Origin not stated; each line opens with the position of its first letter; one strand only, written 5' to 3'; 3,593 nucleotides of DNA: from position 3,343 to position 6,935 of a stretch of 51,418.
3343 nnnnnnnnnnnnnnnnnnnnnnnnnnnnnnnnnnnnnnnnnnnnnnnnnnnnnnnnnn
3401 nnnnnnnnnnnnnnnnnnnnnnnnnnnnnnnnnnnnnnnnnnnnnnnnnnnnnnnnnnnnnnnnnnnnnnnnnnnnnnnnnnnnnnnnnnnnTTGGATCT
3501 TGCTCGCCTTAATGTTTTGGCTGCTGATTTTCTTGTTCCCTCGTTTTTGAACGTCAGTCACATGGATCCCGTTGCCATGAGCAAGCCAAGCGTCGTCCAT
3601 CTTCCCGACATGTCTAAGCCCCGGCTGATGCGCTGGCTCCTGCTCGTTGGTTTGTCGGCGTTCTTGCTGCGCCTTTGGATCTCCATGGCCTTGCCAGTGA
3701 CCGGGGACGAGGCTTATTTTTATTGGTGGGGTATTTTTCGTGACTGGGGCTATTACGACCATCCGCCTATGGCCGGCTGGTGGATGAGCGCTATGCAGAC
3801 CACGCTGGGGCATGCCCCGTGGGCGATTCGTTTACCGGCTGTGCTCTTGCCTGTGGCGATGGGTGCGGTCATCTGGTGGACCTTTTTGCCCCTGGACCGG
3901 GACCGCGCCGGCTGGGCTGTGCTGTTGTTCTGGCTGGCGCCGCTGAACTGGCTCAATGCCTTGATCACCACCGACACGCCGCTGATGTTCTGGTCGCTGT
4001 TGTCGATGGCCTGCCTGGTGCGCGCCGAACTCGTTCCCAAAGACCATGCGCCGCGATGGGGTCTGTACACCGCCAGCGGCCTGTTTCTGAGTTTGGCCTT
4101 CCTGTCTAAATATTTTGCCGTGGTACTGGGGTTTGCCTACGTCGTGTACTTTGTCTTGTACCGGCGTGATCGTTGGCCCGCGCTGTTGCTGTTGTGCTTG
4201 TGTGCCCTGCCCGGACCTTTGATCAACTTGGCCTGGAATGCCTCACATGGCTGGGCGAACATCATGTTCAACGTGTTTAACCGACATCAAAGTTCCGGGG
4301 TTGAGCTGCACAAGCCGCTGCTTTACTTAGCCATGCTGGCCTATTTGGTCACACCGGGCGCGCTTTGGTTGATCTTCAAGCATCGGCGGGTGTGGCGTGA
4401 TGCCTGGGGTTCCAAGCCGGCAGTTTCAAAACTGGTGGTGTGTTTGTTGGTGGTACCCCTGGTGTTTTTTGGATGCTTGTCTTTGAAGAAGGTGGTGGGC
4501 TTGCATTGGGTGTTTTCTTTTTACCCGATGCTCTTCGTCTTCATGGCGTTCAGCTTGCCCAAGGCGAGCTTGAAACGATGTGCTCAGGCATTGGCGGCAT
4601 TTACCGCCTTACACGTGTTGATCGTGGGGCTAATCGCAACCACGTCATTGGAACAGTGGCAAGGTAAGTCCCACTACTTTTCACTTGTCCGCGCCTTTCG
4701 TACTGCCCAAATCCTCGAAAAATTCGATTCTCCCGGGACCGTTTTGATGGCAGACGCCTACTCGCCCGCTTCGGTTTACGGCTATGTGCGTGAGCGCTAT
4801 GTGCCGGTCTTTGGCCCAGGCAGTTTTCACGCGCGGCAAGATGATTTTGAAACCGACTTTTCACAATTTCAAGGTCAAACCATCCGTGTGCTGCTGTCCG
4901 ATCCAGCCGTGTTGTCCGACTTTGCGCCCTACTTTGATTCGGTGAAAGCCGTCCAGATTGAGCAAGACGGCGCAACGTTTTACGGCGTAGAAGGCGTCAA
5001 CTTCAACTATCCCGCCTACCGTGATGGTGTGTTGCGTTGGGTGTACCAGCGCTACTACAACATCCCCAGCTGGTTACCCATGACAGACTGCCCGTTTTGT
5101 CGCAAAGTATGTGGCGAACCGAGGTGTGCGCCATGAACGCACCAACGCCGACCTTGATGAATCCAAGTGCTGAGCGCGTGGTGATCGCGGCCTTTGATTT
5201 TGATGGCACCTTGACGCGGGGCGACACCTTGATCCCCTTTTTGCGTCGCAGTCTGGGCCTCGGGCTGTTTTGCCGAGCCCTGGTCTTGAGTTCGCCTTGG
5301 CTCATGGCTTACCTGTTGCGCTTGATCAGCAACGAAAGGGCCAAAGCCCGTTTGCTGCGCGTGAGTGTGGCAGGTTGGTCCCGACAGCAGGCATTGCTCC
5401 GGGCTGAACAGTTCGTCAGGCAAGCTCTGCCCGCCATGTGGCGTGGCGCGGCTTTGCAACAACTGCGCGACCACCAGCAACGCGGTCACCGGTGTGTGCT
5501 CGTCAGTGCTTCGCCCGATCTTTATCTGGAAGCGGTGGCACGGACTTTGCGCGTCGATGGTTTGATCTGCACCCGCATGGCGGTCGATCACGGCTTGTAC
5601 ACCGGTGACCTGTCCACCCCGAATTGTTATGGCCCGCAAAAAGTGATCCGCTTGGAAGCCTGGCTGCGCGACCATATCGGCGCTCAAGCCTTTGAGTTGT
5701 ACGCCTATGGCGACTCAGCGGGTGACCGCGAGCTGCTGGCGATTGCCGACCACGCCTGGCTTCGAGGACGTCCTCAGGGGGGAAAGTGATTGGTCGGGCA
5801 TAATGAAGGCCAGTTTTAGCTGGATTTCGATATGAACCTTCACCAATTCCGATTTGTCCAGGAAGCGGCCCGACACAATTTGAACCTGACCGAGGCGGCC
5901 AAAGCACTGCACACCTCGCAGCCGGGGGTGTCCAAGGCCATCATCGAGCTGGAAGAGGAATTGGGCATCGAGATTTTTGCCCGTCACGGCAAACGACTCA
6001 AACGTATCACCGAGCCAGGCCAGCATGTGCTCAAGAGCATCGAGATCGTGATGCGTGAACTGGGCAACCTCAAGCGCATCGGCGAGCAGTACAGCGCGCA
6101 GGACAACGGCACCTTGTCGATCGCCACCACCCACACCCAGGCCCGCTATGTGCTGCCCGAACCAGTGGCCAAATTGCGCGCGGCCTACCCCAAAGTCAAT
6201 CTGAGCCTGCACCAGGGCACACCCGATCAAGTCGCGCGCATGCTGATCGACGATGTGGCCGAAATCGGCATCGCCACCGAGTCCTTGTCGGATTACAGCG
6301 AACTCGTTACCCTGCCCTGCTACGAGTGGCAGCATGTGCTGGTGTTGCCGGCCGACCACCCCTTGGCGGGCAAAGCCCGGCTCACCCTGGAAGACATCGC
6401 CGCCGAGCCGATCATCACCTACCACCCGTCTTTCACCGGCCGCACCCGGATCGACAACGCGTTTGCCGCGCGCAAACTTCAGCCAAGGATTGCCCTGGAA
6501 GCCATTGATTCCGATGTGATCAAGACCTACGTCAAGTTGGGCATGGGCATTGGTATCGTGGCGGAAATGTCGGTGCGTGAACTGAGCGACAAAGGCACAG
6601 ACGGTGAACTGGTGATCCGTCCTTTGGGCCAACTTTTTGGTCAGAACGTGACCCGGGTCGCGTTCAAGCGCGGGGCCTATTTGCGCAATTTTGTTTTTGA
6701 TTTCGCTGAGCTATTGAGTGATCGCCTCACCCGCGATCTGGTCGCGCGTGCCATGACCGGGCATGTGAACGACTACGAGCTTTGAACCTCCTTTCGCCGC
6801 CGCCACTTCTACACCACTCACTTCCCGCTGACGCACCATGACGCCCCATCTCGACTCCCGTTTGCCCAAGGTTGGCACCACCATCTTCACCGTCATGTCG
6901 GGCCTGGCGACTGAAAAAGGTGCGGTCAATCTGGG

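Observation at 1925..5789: Mycobacterial-style polyprenyl-phospho-pentose donor pathway plus a GT-C transferase, next to lptFG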

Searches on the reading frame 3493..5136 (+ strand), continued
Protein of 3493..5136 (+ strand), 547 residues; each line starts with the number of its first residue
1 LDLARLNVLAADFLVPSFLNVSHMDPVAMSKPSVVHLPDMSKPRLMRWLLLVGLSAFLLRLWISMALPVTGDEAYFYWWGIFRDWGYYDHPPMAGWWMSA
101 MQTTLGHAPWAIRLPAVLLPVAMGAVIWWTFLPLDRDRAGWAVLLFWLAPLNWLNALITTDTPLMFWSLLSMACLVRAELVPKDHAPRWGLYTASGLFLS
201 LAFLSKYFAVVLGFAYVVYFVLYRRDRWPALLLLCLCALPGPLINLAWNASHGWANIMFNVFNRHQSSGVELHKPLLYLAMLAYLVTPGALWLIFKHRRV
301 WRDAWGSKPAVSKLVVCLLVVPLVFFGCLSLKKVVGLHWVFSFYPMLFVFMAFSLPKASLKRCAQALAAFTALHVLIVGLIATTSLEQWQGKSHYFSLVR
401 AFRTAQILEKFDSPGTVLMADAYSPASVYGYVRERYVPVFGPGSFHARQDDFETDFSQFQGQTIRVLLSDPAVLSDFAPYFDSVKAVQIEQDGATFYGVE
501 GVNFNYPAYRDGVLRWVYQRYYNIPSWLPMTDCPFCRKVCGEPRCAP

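Call 94: search_solved_structures(query=A2, max_evalue=1, show_alignments=1)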
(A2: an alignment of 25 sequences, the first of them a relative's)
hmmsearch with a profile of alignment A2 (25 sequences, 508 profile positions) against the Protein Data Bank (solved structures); distinct sequences matched with E-value up to 1: 0.

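Call 99: search_protein_families(library=ncbifam, proteins=[L169:11612-12247:+], max_evalue=0.01)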
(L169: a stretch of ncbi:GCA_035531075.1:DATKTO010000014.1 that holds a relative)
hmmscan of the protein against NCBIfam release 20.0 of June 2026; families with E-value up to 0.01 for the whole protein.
L169:11612-12247:+ (211 aa): 8 families
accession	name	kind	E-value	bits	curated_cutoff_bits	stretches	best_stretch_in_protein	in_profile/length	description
TIGR01490.1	HAD-SF-IB-hyp1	subfamily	2.9e-43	148.5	98.3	1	12-204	2-198/202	HAD-IB family hydrolase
TIGR01488.1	HAD-SF-IB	subfamily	5.1e-30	104.7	45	1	11-195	1-176/177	HAD-IB family phosphatase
NF052360.1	HolPasePseu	equivalog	1.4e-13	51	280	1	71-199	64-194/218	histidinol-phosphatase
NF052359.1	HolPaseNeis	equivalog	3.6e-09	36.7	400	1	72-198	65-196/221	histidinol-phosphatase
TIGR01545.1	YfhB_g-proteo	equivalog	7.5e-06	25.9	259.25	0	11-126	7-108/210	phosphatidylglycerophosphatase C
TIGR01491.1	HAD-SF-IB-PSPlk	hypoth_equivalog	0.00019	21.2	151.9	1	96-200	81-186/201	phosphoserine phosphatase-like hydrolase, archaeal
NF010109.0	PRK13582.1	equivalog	0.00069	19.3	133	1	98-199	71-166/205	bifunctional phosphoserine phosphatase/homoserine phosphotransferase ThrH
TIGR01489.1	DKMTPPase-SF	subfamily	0.0022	18.1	81.55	0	101-137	78-114/188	MtnX-like HAD-IB family phosphatase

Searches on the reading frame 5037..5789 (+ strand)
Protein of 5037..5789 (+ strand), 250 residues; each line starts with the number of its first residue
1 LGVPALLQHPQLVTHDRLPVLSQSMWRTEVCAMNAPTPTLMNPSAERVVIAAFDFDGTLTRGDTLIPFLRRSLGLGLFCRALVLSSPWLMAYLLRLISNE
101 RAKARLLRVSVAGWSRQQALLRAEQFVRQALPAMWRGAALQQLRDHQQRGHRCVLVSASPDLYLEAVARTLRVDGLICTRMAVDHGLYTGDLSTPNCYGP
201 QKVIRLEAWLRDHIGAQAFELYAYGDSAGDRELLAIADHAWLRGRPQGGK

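Call 3: search_protein_families(library=pfam, proteins=[window:5037-5789:+], max_evalue=0.01)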
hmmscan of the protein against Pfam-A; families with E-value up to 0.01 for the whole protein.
window:5037-5789:+ (250 aa): 2 families
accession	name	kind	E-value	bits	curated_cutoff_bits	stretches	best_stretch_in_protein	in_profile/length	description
PF12710.13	HAD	-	4.8e-40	138.4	27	1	51-234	1-188/189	haloacid dehalogenase-like hydrolase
PF00702.32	Hydrolase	-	0.0057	17.5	26.4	0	51-172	4-136/191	haloacid dehalogenase-like hydrolase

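Call 4: search_protein_families(library=ncbifam, proteins=[window:5037-5789:+], max_evalue=0.01)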
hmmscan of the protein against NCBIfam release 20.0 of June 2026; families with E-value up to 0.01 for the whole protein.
window:5037-5789:+ (250 aa): 9 families
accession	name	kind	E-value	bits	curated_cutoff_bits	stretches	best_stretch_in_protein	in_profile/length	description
TIGR01490.1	HAD-SF-IB-hyp1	subfamily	5.3e-41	141.1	98.3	1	50-244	1-197/202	HAD-IB family hydrolase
TIGR01488.1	HAD-SF-IB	subfamily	5.2e-28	98.2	45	1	51-236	2-176/177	HAD-IB family phosphatase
NF052360.1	HolPasePseu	equivalog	3.4e-19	69.4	280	1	115-239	69-193/218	histidinol-phosphatase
NF052359.1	HolPaseNeis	equivalog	5.6e-09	36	400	1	124-239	78-196/221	histidinol-phosphatase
TIGR01545.1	YfhB_g-proteo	equivalog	1.6e-06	28.1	259.25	1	49-242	6-199/210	phosphatidylglycerophosphatase C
TIGR00338.1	serB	equivalog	4.1e-05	23.3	144.15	1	127-238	80-188/219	phosphoserine phosphatase SerB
TIGR00099.1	Cof-subfamily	subfamily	0.0003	20.5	137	0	201-240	188-226/256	Cof-type HAD-IIB family hydrolase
TIGR01491.1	HAD-SF-IB-PSPlk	hypoth_equivalog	0.00058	19.6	151.9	0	107-241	53-186/201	phosphoserine phosphatase-like hydrolase, archaeal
NF006088.0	PRK08238.1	equivalog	0.00086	18.1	351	0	117-241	58-163/482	UbiA family prenyltransferase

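Call 54: search_solved_structures(query=window:5133-5789:+, max_evalue=0.01, show_alignments=1)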
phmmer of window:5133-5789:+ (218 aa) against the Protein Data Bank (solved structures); distinct sequences matched with E-value up to 0.01: 1.
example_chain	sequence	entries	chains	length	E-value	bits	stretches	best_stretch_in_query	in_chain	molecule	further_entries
3fvv_A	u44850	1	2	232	9e-09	38.5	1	19-204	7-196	uncharacterized protein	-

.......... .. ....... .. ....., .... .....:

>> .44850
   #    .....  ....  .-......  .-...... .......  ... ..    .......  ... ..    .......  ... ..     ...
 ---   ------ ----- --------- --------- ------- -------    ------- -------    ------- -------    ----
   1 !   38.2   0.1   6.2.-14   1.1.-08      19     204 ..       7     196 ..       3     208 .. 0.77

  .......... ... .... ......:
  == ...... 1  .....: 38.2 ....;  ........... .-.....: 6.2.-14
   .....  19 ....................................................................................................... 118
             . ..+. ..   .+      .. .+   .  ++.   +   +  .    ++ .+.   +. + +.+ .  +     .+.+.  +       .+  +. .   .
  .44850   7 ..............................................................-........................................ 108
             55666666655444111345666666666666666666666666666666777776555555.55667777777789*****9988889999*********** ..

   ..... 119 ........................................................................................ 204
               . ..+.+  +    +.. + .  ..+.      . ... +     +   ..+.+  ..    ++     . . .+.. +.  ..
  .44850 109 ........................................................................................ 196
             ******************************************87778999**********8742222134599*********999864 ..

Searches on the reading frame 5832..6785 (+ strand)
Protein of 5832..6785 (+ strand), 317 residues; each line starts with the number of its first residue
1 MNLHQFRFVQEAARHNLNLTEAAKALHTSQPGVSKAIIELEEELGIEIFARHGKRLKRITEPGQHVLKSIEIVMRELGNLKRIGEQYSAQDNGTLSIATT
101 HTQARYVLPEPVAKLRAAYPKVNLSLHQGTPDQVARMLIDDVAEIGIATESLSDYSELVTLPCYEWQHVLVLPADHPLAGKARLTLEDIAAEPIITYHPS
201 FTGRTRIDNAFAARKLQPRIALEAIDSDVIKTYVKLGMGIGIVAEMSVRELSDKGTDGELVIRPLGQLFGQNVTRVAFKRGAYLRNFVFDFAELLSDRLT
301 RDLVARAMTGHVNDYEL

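Call 3: search_protein_families(library=pfam, proteins=[window:5832-6785:+], max_evalue=0.01)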
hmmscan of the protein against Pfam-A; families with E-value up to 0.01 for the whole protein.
window:5832-6785:+ (317 aa): 2 families
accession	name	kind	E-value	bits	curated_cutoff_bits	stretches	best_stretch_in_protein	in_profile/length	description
PF03466.25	LysR_substrate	-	4.1e-45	154.2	28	1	89-299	2-208/209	LysR substrate binding domain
PF00126.33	HTH_1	-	1.1e-13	51.3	26.6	1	3-64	1-60/60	Bacterial regulatory helix-turn-helix protein, lysR family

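Call 4: search_protein_families(library=ncbifam, proteins=[window:5832-6785:+], max_evalue=0.01)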
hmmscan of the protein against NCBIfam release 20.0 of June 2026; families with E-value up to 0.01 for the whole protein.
window:5832-6785:+ (317 aa): 52 families (the best 25 are shown)
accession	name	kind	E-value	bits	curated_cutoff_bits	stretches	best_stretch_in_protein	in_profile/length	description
NF009327.0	PRK12684.1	subfamily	2.3e-135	450.8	402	1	1-316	1-312/313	CysB family HTH-type transcriptional regulator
NF009326.0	PRK12681.1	equivalog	3.4e-109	365.2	436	1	1-311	1-307/324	HTH-type transcriptional regulator CysB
NF009324.0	PRK12679.1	equivalog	2.5e-96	322.5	491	1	1-305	1-301/316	HTH-type transcriptional regulator Cbl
NF009325.0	PRK12680.1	equivalog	3.9e-59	200.6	482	1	1-311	1-307/327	LysR family transcriptional regulator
NF053705.1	TransRegGltCGpos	equivalog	2.5e-41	141.8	350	1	1-254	1-252/300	glutamate biosynthesis transcriptional regulator GltC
NF008416.0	PRK11242.1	equivalog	1.6e-34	119.6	277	1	15-226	14-224/300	transcriptional regulator CynR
NF040786.1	LysR_Sec_metab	equivalog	6.4e-32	110.8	250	1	1-255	1-257/298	selenium metabolism-associated LysR family transcriptional regulator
NF047520.1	trans_act_CidR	equivalog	5.3e-31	107.9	415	1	1-254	1-251/292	cidABC operon transcriptional activator CidR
TIGR03339.1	phn_lysR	subfamily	1.6e-30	106.4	341.1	1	18-249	13-239/279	aminoethylphosphonate catabolism associated LysR family transcriptional regulator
NF045775.1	acetoin_reg_AlsR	exception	1.8e-30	106.5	430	1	1-250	1-249/290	acetoin biosynthesis transcriptional regulator AlsR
NF008239.0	PRK11013.1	equivalog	2.8e-30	105.4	288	1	16-267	18-263/309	LysR family transcriptional regulator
NF040889.1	trans_reg_YeiE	equivalog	9.7e-30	103.8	480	1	18-261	19-255/288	DNA-binding transcriptional regulator YeiE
NF008095.0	PRK10837.1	subfamily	2e-27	96.2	281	1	16-262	17-256/290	LysR family transcriptional regulator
NF008722.0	PRK11716.1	equivalog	3e-23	82.3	246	1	4-248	4-246/293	HTH-type transcriptional activator IlvY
NF007385.0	PRK09906.1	equivalog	3.6e-23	82.2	356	1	1-299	1-291/296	DNA-binding transcriptional regulator HcaR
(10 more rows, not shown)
